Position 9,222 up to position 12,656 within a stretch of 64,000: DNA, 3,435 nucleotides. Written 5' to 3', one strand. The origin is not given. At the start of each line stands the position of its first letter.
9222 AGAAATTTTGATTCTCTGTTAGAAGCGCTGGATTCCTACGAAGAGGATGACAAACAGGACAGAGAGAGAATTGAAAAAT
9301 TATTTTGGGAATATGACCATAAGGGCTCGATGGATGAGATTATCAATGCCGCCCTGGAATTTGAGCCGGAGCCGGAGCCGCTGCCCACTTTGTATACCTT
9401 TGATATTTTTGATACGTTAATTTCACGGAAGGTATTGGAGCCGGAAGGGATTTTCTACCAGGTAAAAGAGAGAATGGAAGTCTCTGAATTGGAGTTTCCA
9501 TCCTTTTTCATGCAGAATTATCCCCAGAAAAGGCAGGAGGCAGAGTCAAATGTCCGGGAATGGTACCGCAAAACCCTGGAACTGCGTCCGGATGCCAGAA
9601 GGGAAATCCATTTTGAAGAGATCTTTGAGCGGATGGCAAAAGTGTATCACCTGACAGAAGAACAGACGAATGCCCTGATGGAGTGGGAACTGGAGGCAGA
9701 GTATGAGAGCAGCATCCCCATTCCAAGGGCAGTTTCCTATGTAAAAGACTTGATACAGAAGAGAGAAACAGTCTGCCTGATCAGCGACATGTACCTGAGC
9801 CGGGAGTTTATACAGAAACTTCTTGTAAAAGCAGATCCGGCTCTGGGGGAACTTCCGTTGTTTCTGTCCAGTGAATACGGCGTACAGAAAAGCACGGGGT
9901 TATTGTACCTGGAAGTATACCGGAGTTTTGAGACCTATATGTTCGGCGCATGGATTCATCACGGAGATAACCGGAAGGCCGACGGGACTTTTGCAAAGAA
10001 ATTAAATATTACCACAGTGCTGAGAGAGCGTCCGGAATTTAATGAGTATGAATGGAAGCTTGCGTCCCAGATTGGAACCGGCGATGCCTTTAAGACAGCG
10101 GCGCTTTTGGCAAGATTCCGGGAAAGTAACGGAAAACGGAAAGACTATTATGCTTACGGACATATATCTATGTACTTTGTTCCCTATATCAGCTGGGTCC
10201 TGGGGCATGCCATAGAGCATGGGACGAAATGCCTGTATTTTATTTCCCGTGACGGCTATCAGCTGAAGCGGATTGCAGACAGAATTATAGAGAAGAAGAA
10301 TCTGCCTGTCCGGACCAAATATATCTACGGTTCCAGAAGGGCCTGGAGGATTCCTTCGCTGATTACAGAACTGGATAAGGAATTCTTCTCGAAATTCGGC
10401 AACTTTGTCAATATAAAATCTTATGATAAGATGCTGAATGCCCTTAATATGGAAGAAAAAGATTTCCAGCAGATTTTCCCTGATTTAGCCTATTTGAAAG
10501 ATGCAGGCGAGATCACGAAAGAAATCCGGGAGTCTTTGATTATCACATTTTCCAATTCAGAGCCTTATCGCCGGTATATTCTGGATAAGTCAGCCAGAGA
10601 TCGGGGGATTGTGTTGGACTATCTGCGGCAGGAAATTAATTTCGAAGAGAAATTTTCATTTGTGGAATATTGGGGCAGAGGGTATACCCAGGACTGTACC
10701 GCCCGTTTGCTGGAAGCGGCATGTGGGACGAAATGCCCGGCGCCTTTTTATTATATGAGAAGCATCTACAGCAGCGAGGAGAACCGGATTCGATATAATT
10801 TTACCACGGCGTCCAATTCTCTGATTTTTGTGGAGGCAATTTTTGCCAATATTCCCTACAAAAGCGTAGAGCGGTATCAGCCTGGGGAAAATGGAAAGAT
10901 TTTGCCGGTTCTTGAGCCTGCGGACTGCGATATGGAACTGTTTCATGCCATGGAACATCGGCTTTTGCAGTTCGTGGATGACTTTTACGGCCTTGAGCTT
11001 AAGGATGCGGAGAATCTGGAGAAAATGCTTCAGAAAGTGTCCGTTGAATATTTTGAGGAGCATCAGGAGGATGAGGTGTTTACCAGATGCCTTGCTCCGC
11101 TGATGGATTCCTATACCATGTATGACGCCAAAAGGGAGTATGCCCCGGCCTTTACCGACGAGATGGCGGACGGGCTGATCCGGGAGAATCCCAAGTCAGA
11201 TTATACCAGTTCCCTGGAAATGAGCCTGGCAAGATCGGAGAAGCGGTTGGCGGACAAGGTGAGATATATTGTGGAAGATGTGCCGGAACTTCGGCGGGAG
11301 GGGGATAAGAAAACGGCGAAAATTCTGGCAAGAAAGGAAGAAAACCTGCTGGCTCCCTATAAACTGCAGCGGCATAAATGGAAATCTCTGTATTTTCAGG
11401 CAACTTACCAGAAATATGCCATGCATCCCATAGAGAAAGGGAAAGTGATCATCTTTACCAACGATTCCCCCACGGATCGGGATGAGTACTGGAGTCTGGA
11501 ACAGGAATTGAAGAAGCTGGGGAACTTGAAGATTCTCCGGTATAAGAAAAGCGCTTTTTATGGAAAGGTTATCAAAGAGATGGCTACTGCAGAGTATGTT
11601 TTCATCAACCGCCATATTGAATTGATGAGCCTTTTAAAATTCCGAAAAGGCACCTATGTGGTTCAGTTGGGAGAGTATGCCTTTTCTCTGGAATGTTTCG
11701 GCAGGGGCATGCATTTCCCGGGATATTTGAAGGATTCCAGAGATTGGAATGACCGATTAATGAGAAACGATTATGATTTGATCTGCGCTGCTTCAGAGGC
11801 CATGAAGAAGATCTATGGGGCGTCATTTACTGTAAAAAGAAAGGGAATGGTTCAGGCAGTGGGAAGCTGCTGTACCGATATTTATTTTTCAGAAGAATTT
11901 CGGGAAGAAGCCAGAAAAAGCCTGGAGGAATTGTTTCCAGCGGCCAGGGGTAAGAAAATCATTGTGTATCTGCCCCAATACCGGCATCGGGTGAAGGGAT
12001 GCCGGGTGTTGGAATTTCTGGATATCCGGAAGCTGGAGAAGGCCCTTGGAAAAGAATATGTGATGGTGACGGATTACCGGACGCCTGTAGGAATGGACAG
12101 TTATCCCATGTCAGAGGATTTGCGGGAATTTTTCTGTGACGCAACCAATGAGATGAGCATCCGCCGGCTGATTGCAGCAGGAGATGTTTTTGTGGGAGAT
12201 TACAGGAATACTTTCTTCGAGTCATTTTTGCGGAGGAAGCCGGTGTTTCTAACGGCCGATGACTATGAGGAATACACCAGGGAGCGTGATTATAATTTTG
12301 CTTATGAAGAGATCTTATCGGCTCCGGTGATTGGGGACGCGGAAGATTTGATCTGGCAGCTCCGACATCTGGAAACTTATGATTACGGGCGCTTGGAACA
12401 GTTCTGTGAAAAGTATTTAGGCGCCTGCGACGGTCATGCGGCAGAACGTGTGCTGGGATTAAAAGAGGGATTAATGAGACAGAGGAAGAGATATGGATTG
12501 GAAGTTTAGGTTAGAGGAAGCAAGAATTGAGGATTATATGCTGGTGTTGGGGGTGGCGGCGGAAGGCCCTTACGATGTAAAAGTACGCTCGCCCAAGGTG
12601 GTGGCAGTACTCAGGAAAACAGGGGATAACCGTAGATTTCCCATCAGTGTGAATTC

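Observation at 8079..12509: ~1450-aa TagF-HAD-unknown-TagF protein whose second TagF module has lost the WH motif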

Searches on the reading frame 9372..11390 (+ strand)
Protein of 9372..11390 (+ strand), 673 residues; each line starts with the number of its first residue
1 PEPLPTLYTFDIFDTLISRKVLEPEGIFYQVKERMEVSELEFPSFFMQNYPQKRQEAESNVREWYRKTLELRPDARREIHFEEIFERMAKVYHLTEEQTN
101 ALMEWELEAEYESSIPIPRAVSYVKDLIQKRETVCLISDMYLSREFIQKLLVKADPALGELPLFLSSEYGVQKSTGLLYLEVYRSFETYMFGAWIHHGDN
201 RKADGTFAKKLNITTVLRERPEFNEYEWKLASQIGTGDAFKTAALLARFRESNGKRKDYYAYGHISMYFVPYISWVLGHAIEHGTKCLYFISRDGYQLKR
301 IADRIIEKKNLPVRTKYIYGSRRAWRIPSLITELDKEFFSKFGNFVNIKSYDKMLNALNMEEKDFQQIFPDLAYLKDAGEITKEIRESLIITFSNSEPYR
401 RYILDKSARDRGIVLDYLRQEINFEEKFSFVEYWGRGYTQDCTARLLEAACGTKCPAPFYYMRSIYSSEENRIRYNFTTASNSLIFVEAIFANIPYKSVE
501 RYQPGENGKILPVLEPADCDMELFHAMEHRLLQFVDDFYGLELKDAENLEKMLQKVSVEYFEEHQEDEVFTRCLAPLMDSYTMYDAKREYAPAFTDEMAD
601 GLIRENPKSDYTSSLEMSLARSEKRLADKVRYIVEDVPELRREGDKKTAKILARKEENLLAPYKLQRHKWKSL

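Call 8: search_protein_families(library=pfam, proteins=[window:9372-11390:+], max_evalue=0.1)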
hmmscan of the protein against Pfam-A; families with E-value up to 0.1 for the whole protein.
window:9372-11390:+ (673 aa): 2 families
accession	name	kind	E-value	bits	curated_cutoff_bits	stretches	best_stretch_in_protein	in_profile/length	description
PF16231.10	DUF4890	-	0.026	15.5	29.7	1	79-107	14-42/109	Domain of unknown function (DUF4890)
PF14338.12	Mrr_N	-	0.074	13.6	29.5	0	63-102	3-41/87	Mrr N-terminal domain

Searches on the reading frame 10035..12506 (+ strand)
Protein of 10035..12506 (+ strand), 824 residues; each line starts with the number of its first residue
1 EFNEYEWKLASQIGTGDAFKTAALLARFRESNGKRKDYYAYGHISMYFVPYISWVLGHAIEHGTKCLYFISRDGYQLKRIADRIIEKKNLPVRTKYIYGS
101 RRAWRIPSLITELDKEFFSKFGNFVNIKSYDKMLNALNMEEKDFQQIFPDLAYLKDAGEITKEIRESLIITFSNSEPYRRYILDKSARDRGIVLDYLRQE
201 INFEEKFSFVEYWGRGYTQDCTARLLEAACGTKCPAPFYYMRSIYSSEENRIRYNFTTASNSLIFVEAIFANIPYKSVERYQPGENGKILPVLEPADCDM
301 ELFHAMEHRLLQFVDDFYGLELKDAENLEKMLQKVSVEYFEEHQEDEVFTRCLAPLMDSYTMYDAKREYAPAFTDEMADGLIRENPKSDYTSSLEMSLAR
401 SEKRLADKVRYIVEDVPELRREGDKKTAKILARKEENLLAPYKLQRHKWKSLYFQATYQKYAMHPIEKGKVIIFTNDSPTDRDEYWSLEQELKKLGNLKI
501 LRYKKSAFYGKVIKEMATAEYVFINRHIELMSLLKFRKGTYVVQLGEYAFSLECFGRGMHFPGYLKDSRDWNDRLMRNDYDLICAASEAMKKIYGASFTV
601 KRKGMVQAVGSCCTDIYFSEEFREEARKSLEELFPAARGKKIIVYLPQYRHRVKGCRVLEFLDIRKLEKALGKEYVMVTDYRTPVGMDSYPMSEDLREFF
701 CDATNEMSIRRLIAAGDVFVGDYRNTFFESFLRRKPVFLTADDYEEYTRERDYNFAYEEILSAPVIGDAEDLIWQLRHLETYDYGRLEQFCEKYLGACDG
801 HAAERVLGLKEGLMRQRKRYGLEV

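Call 81: predict_structure(alignment_id=A3)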
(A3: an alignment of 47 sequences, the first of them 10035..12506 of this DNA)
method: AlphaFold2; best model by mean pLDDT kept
length: 824 residues; sequences in the alignment: 47
mean_pLDDT: 90.7   pTM: 0.60
mean pLDDT of the five models: 90.7, 89.0, 88.9, 88.6, 86.4
residues with pLDDT >= 90: 577; 70-90: 224; 50-70: 21; < 50: 2
segments of 3 or more residues with pLDDT < 50: none
pLDDT, mean of each block of 10 residues (from residue 1): 95 96 96 94 97 97 97 93 97 95 90 80 82 91 94 88 89 93 94 96 95 81 93 92 86 88 88 91 94 93 98 97 93 95 96 87 77 94 86 95 93 82 74 85 93 94 92 80 88 89 81 92 90 90 93 91 88 89 96 92 90 96 97 97 95 75 95 97 82 88 93 97 95 97 86 88 94 96 94 97 93 72 50
secondary structure, 60 per line:
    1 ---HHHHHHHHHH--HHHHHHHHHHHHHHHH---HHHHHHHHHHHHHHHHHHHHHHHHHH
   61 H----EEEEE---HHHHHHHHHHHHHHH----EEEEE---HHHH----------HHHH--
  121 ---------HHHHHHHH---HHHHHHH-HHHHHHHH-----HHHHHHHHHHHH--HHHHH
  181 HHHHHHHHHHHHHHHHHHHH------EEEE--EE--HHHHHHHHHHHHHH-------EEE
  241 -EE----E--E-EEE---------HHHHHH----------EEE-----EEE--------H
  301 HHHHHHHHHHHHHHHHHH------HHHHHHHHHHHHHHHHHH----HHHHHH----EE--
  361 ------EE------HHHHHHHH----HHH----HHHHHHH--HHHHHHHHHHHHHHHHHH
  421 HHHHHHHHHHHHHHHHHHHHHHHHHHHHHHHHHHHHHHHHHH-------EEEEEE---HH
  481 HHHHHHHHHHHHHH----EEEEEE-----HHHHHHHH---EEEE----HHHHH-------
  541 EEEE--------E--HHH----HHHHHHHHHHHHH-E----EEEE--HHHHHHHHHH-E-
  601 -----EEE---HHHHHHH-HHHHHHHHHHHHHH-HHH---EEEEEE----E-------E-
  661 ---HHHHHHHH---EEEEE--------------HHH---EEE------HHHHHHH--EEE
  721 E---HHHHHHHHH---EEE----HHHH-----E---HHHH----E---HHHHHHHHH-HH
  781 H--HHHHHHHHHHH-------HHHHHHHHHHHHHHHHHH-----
elements in order (helices of 4 or more, strands of 3 or more residues): H4-13 H16-31 H35-61 E66-70 H74-88 E93-97 H101-104 H115-118 H130-137 H141-147 H149-156 H162-173 H176-200 E207-210 H217-230 E238-240 E253-255 H265-270 E281-283 E289-291 H300-318 H325-342 H347-352 H375-382 H394-400 H403-462 E470-475 H479-494 E499-504 H510-517 E521-524 H529-533 E541-544 H563-575 E582-585 H588-597 E606-608 H612-618 H620-633 E641-646 H664-671 E675-679 E700-702 H709-715 E718-721 H725-733 E737-739 H744-747 H757-760 H769-777 H784-794 H802-819

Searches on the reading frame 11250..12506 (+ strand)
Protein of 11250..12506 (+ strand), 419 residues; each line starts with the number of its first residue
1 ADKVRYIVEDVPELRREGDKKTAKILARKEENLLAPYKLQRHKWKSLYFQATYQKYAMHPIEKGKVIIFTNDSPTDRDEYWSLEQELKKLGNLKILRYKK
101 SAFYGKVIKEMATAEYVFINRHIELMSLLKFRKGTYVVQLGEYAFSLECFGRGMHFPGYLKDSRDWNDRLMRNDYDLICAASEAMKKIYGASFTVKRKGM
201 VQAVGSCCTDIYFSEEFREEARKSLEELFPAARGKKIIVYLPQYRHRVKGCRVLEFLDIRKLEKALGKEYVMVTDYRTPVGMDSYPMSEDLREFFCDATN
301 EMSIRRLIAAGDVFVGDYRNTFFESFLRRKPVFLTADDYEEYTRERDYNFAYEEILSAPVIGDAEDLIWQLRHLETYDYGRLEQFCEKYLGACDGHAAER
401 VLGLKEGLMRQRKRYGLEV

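Call 8: search_protein_families(library=pfam, proteins=[window:11337-12506:+], max_evalue=0.1)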
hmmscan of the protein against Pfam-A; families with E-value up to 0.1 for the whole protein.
window:11337-12506:+ (390 aa): 1 family
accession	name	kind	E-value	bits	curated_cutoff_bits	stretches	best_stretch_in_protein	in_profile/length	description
PF04464.20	Glyphos_transf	-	3.2e-34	118.9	22.1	1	46-373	42-362/367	CDP-Glycerol:Poly(glycerophosphate) glycerophosphotransferase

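Call 11: search_solved_structures(query=window:11250-12506:+, max_evalue=1, show_alignments=4)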
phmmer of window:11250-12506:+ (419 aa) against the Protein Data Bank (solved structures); distinct sequences matched with E-value up to 1: 7.
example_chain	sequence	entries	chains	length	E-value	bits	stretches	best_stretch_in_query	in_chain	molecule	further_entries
8va1_A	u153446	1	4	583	5.5e-24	88.5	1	26-402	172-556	Teichoic acid ribitol-phosphate polymerase TarL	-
3l7i_A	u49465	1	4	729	6.9e-09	38.8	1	162-401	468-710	Teichoic acid biosynthesis protein F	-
3l7j_A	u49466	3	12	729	7.4e-09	38.7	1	162-401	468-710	Teichoic acid biosynthesis protein F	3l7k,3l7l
3l7m_A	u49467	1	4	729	7.4e-09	38.7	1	162-401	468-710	Teichoic acid biosynthesis protein F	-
8qoy_A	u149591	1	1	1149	0.081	15.5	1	220-402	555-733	TagF-like capsule polymerase Cps3D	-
3fcy_A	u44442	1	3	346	0.13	14.8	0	45-88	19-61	Xylan esterase 1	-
1b0z_A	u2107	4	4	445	0.73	12.3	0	180-250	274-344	PROTEIN (PHOSPHOGLUCOSE ISOMERASE) | PHOSPHOGLUCOSE ISOMERASE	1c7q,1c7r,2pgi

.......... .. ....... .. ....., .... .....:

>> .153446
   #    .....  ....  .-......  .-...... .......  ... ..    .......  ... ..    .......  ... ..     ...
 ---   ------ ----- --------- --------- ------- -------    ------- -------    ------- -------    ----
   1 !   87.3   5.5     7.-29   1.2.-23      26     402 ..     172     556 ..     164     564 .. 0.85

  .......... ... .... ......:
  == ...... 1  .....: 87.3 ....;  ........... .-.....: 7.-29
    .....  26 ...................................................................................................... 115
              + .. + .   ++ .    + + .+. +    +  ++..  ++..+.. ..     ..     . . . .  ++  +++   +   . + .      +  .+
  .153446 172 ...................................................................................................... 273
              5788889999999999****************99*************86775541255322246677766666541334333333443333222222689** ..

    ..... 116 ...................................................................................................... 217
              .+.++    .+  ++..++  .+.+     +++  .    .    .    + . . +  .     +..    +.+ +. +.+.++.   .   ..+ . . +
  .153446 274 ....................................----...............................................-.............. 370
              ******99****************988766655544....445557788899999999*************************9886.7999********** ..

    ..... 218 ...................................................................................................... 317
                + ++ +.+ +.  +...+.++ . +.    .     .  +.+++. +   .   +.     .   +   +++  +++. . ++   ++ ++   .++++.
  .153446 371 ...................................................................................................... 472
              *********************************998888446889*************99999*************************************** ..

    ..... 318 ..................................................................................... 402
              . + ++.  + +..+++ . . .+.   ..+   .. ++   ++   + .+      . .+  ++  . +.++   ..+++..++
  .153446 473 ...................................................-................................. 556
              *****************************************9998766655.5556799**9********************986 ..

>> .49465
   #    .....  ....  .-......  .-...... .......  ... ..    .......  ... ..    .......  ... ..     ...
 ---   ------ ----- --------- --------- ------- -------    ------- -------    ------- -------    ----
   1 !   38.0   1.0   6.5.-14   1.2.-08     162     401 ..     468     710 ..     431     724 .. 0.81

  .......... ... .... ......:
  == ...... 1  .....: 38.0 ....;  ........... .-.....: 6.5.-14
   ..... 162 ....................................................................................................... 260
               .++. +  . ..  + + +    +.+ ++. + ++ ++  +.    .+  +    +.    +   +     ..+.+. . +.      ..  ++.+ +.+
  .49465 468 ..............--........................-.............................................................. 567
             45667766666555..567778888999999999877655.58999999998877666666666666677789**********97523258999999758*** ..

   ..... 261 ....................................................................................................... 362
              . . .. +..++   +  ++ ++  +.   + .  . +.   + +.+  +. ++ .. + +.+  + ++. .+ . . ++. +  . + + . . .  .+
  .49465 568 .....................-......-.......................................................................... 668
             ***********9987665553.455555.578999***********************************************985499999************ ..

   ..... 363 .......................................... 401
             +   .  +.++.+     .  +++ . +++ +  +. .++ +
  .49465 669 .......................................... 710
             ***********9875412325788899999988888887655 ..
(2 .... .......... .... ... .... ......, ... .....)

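Call 44: predict_structure(alignment_id=A2)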
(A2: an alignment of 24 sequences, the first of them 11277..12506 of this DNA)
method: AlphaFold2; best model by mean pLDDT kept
length: 410 residues; sequences in the alignment: 24
mean_pLDDT: 90.5   pTM: 0.89
mean pLDDT of the five models: 90.5, 90.0, 89.9, 89.9, 89.4
residues with pLDDT >= 90: 301; 70-90: 84; 50-70: 24; < 50: 1
segments of 3 or more residues with pLDDT < 50: none
pLDDT, mean of each block of 10 residues (from residue 1): 67 85 96 95 95 94 78 94 88 80 96 91 94 94 92 96 94 97 91 97 97 97 98 81 71 97 91 75 93 94 96 96 93 86 92 94 96 97 97 87 67
secondary structure, 60 per line:
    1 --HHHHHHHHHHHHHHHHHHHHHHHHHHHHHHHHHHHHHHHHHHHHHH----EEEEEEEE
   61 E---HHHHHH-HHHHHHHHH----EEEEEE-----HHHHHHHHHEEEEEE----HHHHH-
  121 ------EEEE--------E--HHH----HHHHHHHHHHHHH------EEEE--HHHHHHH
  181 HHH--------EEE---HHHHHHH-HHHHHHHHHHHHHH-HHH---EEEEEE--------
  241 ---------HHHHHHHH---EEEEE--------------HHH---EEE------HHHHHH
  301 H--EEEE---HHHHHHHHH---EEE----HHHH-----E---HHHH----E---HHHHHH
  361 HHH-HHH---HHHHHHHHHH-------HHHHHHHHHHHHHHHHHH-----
elements in order: H3-48 E53-61 H65-70 H72-80 E85-90 H96-104 E105-110 H115-119 E127-130 H149-161 E168-171 H174-183 E192-194 H198-204 H206-219 E227-232 H250-257 E261-265 E286-288 H295-301 E304-307 H311-319 E323-325 H330-333 H343-346 H355-363 H371-380 H388-405

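Call 47: fold_search(model_id=the predicted structure, library=pdb)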
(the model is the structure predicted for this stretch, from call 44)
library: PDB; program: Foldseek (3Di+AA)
matches with E <= 10: 1079; with E <= 0.001: 111
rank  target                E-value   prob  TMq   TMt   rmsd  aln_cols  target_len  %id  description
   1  8va1_D                3.1e-21  1.00  0.66  0.51   6.3       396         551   19  S. aureus TarL H300N in complex with CDP-ribitol (single tetramer) (released 2024-04-03)
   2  8va1_B                6.7e-21  1.00  0.67  0.51   6.4       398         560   20  S. aureus TarL H300N in complex with CDP-ribitol (single tetramer) (released 2024-04-03)
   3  8va1_A                1.2e-19  1.00  0.66  0.50   6.5       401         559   19  S. aureus TarL H300N in complex with CDP-ribitol (single tetramer) (released 2024-04-03)
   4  3l7j_A                3.7e-18  1.00  0.71  0.71   6.6       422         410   16  Structure of the Wall Teichoic Acid Polymerase TagF, H444N variant (released 2010-04-28)
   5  3l7i_A                5.8e-18  1.00  0.69  0.69   6.8       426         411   17  Structure of the Wall Teichoic Acid Polymerase TagF (released 2010-04-28)
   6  3l7j_D                1.3e-17  1.00  0.68  0.68   6.4       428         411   16  Structure of the Wall Teichoic Acid Polymerase TagF, H444N variant (released 2010-04-28)
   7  3l7i_D                2.1e-17  1.00  0.67  0.67   6.3       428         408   16  Structure of the Wall Teichoic Acid Polymerase TagF (released 2010-04-28)
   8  3l7k_D                2.2e-17  1.00  0.64  0.66   6.9       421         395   15  Structure of the Wall Teichoic Acid Polymerase TagF, H444N + CDPG (15 minute soak) (released 2010-04-28)
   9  3l7l_D                2.5e-17  1.00  0.65  0.66   6.8       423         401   15  Structure of the Wall Teichoic Acid Polymerase TagF, H444N + CDPG (30 minute soak) (released 2010-04-28)
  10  3l7k_B                3.1e-17  1.00  0.71  0.71   6.4       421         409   16  Structure of the Wall Teichoic Acid Polymerase TagF, H444N + CDPG (15 minute soak) (released 2010-04-28)
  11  3l7m_A                3.1e-17  1.00  0.71  0.72   9.6       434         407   16  Structure of the Wall Teichoic Acid Polymerase TagF, H548A (released 2010-04-28)
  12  3l7m_D                3.9e-17  1.00  0.70  0.69   6.1       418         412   16  Structure of the Wall Teichoic Acid Polymerase TagF, H548A (released 2010-04-28)
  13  3l7j_C                1.2e-16  1.00  0.70  0.70   6.6       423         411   16  Structure of the Wall Teichoic Acid Polymerase TagF, H444N variant (released 2010-04-28)
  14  3l7m_B                3.3e-16  1.00  0.70  0.70   6.1       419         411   16  Structure of the Wall Teichoic Acid Polymerase TagF, H548A (released 2010-04-28)
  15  3l7j_B                7.3e-16  1.00  0.72  0.72   6.5       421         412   15  Structure of the Wall Teichoic Acid Polymerase TagF, H444N variant (released 2010-04-28)
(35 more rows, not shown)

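Call 59: search_protein_representatives(alignment_id=A2)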
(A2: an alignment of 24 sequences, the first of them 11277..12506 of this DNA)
Query: 24 sequences, 397 profile positions. Proteins with E-value up to 0.001 (for the whole library): 11128; up to 1e-10: 5269; up to 1e-30: 768. The best 150 are listed.
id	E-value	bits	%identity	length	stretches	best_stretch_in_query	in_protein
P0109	8.6e-177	604.4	-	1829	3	5-396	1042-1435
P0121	4.1e-161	552.8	-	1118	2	8-396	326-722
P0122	5.3e-155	532.6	-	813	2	11-394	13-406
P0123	9.3e-143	492.3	-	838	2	20-394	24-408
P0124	5.7e-141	486.4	-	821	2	25-394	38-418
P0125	4.5e-136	470.3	-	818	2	14-394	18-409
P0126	6.7e-132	456.6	-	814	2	15-393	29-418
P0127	5.5e-131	453.6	-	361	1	50-396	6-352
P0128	3.0e-126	437.9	-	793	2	23-395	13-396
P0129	7.4e-122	423.5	-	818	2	26-396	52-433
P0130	9.9e-121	419.8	-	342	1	59-397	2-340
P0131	4.3e-119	414.4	-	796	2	41-394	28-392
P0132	9.8e-117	406.6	-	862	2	97-393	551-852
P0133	6.6e-113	394.0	-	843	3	21-394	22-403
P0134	1.9e-111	389.2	-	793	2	24-393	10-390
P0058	2.3e-69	250.6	-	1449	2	5-394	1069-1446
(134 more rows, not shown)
